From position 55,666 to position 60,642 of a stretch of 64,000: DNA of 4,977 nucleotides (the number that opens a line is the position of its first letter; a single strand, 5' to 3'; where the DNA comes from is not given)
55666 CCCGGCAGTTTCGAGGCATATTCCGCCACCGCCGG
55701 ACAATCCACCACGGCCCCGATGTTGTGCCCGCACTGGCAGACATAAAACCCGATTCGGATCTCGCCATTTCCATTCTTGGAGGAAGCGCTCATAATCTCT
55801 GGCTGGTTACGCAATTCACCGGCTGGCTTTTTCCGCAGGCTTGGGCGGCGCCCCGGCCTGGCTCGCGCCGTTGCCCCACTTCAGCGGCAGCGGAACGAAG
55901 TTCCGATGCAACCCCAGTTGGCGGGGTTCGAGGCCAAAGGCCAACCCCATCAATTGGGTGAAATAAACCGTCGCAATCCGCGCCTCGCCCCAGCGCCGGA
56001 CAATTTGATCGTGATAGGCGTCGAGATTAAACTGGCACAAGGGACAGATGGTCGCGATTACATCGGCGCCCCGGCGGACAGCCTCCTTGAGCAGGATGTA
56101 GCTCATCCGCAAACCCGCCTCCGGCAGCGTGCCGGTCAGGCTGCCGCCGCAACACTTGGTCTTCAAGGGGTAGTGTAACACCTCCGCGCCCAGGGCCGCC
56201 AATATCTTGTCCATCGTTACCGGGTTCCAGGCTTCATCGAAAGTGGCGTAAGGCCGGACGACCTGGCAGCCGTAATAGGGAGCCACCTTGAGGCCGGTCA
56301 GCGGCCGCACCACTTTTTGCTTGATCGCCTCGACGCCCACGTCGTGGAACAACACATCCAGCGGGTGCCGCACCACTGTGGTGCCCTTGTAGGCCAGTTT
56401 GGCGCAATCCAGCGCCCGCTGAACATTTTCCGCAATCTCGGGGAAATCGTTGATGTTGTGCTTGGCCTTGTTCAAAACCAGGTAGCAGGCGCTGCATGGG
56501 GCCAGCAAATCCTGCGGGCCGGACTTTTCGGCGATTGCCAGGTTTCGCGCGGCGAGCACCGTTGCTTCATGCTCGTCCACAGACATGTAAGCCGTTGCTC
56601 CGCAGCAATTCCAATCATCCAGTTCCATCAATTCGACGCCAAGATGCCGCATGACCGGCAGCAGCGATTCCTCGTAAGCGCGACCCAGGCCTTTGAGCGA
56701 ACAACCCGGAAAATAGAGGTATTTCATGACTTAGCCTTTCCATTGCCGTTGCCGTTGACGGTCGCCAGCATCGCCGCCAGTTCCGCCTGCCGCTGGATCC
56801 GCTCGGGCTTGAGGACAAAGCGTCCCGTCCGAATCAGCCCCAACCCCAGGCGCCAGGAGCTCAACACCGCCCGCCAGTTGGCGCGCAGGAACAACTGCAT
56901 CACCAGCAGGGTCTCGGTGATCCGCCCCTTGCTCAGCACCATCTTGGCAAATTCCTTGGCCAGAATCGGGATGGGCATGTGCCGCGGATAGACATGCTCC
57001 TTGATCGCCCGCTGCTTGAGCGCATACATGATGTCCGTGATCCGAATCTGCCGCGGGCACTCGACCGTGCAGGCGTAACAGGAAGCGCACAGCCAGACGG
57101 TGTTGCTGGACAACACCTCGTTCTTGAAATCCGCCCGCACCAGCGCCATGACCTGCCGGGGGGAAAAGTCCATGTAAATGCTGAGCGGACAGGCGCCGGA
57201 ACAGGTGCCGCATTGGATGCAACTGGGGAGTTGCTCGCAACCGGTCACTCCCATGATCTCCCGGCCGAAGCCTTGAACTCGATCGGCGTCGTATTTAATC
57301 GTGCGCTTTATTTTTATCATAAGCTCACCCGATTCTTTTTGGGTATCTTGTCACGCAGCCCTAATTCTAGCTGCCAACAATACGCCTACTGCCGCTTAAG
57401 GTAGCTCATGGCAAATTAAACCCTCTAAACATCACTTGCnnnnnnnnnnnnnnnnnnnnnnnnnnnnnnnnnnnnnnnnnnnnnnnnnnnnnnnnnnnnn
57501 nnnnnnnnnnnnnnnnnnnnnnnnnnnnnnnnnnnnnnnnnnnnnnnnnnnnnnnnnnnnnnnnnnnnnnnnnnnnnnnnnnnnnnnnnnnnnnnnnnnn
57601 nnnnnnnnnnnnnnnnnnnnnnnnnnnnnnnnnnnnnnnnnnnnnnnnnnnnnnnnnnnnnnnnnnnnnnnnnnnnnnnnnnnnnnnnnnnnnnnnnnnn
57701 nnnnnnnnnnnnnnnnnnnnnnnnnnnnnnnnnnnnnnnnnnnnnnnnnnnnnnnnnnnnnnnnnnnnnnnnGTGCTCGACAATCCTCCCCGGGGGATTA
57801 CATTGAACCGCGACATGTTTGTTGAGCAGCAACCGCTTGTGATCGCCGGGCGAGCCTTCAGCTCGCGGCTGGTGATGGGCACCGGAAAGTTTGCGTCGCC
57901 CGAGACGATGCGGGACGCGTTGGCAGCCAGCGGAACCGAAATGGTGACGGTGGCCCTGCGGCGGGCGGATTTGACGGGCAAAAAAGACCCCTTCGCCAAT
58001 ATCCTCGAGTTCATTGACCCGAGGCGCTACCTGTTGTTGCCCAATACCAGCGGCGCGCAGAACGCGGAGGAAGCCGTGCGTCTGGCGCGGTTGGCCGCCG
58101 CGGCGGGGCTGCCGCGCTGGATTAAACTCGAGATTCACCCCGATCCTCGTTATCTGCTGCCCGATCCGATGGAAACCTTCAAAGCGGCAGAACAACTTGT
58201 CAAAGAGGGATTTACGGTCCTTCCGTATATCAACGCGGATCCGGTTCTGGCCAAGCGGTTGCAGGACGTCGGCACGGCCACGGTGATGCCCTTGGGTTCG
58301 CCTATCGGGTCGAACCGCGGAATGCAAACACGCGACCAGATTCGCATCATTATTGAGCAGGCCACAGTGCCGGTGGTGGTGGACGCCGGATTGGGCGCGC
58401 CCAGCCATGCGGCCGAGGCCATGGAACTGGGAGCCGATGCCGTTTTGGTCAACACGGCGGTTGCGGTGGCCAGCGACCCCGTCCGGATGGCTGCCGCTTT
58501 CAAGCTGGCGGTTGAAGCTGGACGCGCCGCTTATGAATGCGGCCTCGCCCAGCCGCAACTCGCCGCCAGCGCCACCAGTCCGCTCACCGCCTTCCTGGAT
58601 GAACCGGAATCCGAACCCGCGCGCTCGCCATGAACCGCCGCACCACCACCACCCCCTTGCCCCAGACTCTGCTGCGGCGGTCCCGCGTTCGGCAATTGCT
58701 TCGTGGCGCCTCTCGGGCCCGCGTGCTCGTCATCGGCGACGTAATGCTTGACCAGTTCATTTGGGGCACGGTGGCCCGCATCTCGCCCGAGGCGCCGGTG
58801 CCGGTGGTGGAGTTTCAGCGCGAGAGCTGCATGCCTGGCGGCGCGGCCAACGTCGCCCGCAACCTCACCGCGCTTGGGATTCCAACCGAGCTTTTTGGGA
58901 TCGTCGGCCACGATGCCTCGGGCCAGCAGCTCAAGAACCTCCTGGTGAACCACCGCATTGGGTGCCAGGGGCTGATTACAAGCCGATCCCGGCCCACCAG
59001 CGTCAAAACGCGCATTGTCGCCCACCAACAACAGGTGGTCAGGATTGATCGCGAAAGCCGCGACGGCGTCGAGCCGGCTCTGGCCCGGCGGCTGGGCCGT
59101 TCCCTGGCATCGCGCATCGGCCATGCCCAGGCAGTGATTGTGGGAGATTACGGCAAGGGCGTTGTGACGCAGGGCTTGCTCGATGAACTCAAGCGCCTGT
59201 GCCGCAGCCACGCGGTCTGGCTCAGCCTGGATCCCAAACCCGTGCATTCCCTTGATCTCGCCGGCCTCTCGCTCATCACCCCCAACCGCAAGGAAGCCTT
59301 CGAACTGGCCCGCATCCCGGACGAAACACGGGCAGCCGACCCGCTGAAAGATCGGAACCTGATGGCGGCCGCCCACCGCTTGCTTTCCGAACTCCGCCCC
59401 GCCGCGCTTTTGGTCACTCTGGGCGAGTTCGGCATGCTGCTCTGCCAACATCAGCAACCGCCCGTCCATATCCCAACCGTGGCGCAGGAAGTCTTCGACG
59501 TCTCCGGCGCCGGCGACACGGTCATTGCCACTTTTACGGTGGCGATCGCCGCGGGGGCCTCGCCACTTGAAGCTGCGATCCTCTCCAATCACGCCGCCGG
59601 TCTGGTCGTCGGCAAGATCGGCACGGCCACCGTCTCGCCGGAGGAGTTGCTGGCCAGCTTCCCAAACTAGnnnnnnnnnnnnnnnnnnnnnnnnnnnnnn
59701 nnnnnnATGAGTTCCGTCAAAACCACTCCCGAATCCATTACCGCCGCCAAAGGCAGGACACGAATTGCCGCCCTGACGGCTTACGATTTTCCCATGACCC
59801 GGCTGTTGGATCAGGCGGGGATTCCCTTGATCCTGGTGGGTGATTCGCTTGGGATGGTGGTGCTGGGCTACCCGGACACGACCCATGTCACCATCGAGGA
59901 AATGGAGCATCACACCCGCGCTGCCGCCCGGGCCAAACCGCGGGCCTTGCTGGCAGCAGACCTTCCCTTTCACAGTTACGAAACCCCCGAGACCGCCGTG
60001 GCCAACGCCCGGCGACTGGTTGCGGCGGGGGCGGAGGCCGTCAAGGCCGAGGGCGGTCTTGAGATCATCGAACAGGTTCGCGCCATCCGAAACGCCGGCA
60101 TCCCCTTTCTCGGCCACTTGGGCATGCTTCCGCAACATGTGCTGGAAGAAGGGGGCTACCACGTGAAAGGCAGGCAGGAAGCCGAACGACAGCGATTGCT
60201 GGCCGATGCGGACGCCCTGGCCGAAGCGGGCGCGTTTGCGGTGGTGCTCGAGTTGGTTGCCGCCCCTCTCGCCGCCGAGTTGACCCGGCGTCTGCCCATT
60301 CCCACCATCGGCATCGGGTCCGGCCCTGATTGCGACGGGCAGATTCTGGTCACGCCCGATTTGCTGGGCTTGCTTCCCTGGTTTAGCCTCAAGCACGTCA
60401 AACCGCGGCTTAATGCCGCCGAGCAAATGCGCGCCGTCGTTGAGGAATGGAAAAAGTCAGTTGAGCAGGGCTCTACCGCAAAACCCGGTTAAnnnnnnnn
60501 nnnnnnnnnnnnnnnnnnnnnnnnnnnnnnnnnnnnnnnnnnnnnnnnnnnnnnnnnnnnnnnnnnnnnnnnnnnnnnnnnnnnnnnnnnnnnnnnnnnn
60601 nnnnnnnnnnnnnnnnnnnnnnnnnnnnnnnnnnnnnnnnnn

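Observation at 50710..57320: Complete methanogen-type HdrABC-MvhADG electron-bifurcating hydrogenase operon in a glycan-degrading bacterium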

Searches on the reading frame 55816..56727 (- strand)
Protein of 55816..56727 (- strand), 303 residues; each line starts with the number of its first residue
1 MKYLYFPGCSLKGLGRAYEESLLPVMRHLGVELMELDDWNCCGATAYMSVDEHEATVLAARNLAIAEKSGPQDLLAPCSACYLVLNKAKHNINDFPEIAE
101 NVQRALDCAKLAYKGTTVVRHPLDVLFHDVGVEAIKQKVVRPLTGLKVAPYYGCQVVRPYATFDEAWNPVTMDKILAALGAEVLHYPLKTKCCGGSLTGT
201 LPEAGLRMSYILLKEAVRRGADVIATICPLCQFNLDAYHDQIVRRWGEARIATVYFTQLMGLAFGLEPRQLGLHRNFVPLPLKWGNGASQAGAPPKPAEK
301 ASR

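Call 3: search_protein_families(library=pfam, proteins=[window:55816-56727:-])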
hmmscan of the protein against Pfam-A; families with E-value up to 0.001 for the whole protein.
window:55816-56727:- (303 aa): 1 family
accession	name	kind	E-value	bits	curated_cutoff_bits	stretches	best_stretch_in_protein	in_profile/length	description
PF02754.22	CCG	-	6.2e-27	94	20.6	2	3-85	1-84/85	Cysteine-rich domain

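Call 4: search_protein_families(library=ncbifam, proteins=[window:55816-56727:-])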
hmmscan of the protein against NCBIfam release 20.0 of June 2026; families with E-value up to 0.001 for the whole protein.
window:55816-56727:- (303 aa): 8 families
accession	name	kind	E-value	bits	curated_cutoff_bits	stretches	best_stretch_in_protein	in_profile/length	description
NF042965.1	MFR_anch_SdhE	equivalog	1.1e-54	186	500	1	2-278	2-276/282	8-methylmenaquinol:fumarate reductase membrane anchor subunit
TIGR03288.1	CoB_CoM_SS_B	equivalog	1.4e-53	182.1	345.15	1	2-279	1-282/290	CoB--CoM heterodisulfide reductase subunit B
NF041780.1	hetero_SS_HdrB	equivalog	2e-25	89.7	450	1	19-271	22-288/304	ferredoxin:CoB-CoM heterodisulfide reductase subunit HdrB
NF045670.1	quin_L_LdhH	equivalog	7.6e-13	47.6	800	1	2-235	468-685/706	L-lactate dehydrogenase (quinone) large subunit LdhH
NF008369.0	PRK11168.1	equivalog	1.6e-09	37.2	278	1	4-107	170-276/401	anaerobic glycerol-3-phosphate dehydrogenase subunit C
NF004898.0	PRK06259.1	equivalog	7.3e-09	34.8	385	1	186-237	412-465/488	fumarate reductase (CoM/CoB) subunit TfrB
NF045663.1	diclust_near_Sec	equivalog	3.5e-06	25.4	530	1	2-93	421-511/759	pyridine nucleotide-disulfide oxidoreductase/dicluster-binding protein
NF008434.0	PRK11274.1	equivalog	5.1e-06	25.7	333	1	3-247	170-400/409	glycolate oxidase subunit GlcF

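Call 44: search_solved_structures(query=window:55816-56727:-, show_alignments=2, max_evalue=1e-10)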
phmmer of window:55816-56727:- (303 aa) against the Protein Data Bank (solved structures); distinct sequences matched with E-value up to 1e-10: 5.
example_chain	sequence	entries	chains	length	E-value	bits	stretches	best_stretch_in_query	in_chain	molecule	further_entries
5odc_B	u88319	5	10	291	5.6e-46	160.7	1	1-275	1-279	Heterodisulfide reductase, subunit B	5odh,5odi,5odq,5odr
9sfi_C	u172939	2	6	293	8.2e-46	160.2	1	1-282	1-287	H(2)/formate:CoB-CoM heterodisulfide,ferredoxin reductase subunit B2 | Heterodisulfide reductase subunit B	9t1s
7bkb_B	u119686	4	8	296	3.9e-40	141.5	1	2-276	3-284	CoB--CoM heterodisulfide reductase subunit B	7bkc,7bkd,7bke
8rvv_B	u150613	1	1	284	1.4e-36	129.8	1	1-271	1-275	H(2):CoB-CoM heterodisulfide,ferredoxin reductase subunit B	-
8rvu_b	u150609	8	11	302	1.6e-36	129.6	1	1-271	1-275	H(2):CoB-CoM heterodisulfide,ferredoxin reductase subunit B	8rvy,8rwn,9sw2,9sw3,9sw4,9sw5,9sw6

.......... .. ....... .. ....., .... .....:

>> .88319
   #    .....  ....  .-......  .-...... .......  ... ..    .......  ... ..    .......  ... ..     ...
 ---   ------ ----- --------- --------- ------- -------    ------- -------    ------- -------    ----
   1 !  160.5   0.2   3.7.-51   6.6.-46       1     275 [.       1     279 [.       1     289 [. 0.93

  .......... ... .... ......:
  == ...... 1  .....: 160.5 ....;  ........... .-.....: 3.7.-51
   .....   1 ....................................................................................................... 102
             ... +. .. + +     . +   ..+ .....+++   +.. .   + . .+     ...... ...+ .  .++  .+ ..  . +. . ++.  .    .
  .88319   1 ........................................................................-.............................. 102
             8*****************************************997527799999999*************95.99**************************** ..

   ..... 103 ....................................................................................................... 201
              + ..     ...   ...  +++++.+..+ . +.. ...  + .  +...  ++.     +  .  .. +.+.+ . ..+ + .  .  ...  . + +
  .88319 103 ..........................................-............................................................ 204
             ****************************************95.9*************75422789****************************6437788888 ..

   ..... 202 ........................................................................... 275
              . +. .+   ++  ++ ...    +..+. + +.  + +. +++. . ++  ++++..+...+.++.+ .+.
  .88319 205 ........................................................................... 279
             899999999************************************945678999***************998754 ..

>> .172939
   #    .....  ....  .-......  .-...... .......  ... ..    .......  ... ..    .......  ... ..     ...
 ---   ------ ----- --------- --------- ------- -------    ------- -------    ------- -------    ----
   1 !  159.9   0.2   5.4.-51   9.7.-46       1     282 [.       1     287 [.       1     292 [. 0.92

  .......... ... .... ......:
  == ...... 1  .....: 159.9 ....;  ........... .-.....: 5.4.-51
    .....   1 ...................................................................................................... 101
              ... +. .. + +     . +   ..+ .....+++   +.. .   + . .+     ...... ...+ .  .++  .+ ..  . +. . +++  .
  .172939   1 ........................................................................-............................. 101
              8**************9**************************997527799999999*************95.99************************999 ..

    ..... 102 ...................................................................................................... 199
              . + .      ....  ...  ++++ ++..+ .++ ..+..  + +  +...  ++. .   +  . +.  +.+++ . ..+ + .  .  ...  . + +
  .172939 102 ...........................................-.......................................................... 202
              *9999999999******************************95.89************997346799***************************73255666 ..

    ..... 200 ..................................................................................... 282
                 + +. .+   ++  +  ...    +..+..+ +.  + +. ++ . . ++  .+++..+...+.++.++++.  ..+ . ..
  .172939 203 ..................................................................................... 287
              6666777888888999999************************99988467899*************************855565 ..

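Call 71: search_protein_families(library=ncbifam, proteins=[window:55816-56727:-], max_evalue=1e-10)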
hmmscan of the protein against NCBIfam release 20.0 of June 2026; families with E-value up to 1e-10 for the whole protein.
window:55816-56727:- (303 aa): 4 families
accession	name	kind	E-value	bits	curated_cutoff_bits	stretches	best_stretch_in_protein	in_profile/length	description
NF042965.1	MFR_anch_SdhE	equivalog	1.1e-54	186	500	1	2-278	2-276/282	8-methylmenaquinol:fumarate reductase membrane anchor subunit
TIGR03288.1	CoB_CoM_SS_B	equivalog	1.4e-53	182.1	345.15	1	2-279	1-282/290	CoB--CoM heterodisulfide reductase subunit B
NF041780.1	hetero_SS_HdrB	equivalog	2e-25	89.7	450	1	19-271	22-288/304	ferredoxin:CoB-CoM heterodisulfide reductase subunit HdrB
NF045670.1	quin_L_LdhH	equivalog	7.6e-13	47.6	800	1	2-235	468-685/706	L-lactate dehydrogenase (quinone) large subunit LdhH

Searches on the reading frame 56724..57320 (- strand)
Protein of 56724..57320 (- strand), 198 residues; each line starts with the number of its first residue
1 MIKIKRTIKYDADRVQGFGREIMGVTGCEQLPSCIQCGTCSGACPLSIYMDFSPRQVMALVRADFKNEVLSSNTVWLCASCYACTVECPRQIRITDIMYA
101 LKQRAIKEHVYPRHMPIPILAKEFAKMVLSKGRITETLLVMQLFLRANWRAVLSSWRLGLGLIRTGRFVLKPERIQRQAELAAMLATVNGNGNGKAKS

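Call 3: search_protein_families(library=pfam, proteins=[window:56724-57320:-])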
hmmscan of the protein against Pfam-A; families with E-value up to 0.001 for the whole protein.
window:56724-57320:- (198 aa): 9 families
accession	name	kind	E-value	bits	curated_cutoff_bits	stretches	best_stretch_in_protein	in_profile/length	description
PF13183.11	Fer4_8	-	2.3e-10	41.3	27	1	33-92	4-68/68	4Fe-4S dicluster domain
PF13187.11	Fer4_9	-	1.7e-09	38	27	1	34-91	2-50/52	4Fe-4S dicluster domain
PF13534.11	Fer4_17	-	6.9e-09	36.6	22.2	1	33-92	1-60/61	4Fe-4S dicluster domain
PF12800.12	Fer4_4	-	5.3e-05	23.7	24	0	33-45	3-15/17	4Fe-4S binding domain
PF13237.11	Fer4_10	-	5.3e-05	23.5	25.5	1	33-89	8-53/53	4Fe-4S dicluster domain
PF12838.12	Fer4_7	-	5.5e-05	24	27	1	33-91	1-51/52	4Fe-4S dicluster domain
PF13484.11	Fer4_16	-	0.00034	21.8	30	0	34-46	2-14/66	4Fe-4S double cluster binding domain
PF12797.12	Fer4_2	-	0.00036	20.7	24.5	0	33-45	9-21/22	4Fe-4S binding domain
PF12837.12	Fer4_6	-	0.00094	19.5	25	0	33-45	8-20/24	4Fe-4S binding domain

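Call 4: search_protein_families(library=ncbifam, proteins=[window:56724-57320:-])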
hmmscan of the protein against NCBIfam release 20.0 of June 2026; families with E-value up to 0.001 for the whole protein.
window:56724-57320:- (198 aa): 18 families
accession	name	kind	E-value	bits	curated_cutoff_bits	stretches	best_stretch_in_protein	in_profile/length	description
TIGR03290.1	CoB_CoM_SS_C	equivalog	2.8e-24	85.7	160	1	33-112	3-82/144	CoB--CoM heterodisulfide reductase subunit C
NF038018.1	qmoC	equivalog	2.5e-20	73.2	300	1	18-117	5-103/360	quinone-interacting membrane-bound oxidoreductase complex subunit QmoC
NF041779.1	hetero_SS_HdrC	equivalog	4.5e-20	72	350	1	32-113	31-111/198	ferredoxin:CoB-CoM heterodisulfide reductase subunit HdrC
NF041890.1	hdrC_Methbact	equivalog_domain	1.1e-15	57.7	270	1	29-110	26-106/192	ferredoxin:CoB-CoM heterodisulfide reductase subunit HdrC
NF008369.0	PRK11168.1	equivalog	2e-09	36.8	278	1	30-121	9-92/401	anaerobic glycerol-3-phosphate dehydrogenase subunit C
NF009227.0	PRK12577.1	equivalog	5.6e-08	31.8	349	1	30-191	150-325/330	succinate dehydrogenase/fumarate reductase iron-sulfur subunit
NF004898.0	PRK06259.1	equivalog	1.6e-07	30.4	385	1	25-117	127-229/488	fumarate reductase (CoM/CoB) subunit TfrB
TIGR03379.1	glycerol3P_GlpC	equivalog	4.3e-07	29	279.9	1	32-105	5-81/397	anaerobic glycerol-3-phosphate dehydrogenase subunit GlpC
TIGR01945.1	rnfC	subfamily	7.9e-07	28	245.95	1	32-103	363-429/435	RnfABCDGE type electron transport complex subunit C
TIGR00314.1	cdhA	equivalog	1.4e-06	26.4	781.3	1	29-110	396-471/784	CO dehydrogenase/acetyl-CoA synthase complex subunit alpha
NF042952.1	MFR_FeS_SdhB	equivalog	5e-06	25.8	600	1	72-141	198-266/320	8-methylmenaquinol:fumarate reductase iron-sulfur subunit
NF004616.0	PRK05950.1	subfamily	2.1e-05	23.8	228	1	29-108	144-236/238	succinate dehydrogenase iron-sulfur subunit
NF045670.1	quin_L_LdhH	equivalog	2.9e-05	22.6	800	1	29-140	301-411/706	L-lactate dehydrogenase (quinone) large subunit LdhH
TIGR00384.1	dhsB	subfamily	6e-05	22.6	88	1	27-97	135-217/222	succinate dehydrogenase and fumarate reductase iron-sulfur protein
NF003454.1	PRK05035.1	equivalog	0.00015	20.4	345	1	32-97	367-427/556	electron transport complex subunit RsxC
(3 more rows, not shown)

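Call 56: search_solved_structures(query=window:56724-57320:-, show_alignments=1, max_evalue=0.00001)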
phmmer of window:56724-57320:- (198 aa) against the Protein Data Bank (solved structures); distinct sequences matched with E-value up to 0.00001: 5.
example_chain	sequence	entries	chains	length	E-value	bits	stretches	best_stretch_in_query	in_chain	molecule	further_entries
8rvv_C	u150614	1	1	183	1.8e-19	73.6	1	20-116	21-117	H(2):CoB-CoM heterodisulfide,ferredoxin reductase subunit C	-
8rvu_c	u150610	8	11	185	1.9e-19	73.6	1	20-116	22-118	H(2):CoB-CoM heterodisulfide,ferredoxin reductase subunit C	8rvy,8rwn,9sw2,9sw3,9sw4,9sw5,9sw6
7bkb_C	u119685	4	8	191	4.3e-17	65.9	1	32-115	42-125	CoB--CoM heterodisulfide reductase subunit C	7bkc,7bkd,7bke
5odc_C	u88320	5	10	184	1.3e-15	61.1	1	17-107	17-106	Heterodisulfide reductase, subunit C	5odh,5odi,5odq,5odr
9sfi_E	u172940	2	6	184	2.3e-15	60.3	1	17-108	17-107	H(2)/formate:CoB-CoM heterodisulfide,ferredoxin reductase subunit C2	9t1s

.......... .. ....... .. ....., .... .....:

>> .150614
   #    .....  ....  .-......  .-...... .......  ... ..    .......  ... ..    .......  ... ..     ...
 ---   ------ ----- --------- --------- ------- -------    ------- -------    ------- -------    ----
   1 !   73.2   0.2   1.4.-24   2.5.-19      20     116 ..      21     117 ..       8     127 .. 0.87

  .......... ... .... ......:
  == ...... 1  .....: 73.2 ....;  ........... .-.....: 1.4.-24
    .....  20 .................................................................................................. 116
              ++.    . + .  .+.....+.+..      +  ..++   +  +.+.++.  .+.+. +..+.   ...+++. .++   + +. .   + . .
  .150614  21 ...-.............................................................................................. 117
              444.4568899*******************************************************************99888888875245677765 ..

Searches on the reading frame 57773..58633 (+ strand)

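Call 8: search_protein_families(library=pfam, proteins=[window:57773-58633:+], max_evalue=0.00001)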
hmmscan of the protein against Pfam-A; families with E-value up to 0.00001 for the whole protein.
window:57773-58633:+ (286 aa): 1 family
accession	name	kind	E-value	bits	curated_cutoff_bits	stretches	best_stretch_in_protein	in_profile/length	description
PF05690.20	ThiG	-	6.4e-107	356.9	23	1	24-270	2-247/247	Thiazole biosynthesis protein ThiG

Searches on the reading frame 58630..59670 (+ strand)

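Call 8: search_protein_families(library=pfam, proteins=[window:58630-59670:+], max_evalue=0.00001)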
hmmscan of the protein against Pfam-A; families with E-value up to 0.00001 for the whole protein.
window:58630-59670:+ (346 aa): 1 family
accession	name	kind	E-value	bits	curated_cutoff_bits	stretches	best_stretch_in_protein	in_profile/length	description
PF00294.29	PfkB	-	4.1e-38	131.9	25.8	1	31-337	3-300/302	pfkB family carbohydrate kinase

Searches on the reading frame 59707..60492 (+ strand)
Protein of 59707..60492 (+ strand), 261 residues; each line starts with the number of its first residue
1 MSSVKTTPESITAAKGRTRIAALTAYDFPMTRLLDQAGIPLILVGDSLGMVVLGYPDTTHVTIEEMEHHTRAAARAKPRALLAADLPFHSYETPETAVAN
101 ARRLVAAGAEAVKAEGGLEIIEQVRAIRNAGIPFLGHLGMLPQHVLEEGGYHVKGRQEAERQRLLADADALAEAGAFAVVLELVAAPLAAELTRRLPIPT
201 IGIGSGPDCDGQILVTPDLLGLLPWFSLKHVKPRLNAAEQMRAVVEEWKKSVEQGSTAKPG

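Call 8: search_protein_families(library=pfam, proteins=[window:59707-60492:+], max_evalue=0.00001)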
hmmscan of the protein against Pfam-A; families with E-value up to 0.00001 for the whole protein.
window:59707-60492:+ (261 aa): 1 family
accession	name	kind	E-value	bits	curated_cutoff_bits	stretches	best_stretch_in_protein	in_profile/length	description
PF02548.21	Pantoate_transf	-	5.5e-90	301.7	28.7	1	7-256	3-255/259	Ketopantoate hydroxymethyltransferase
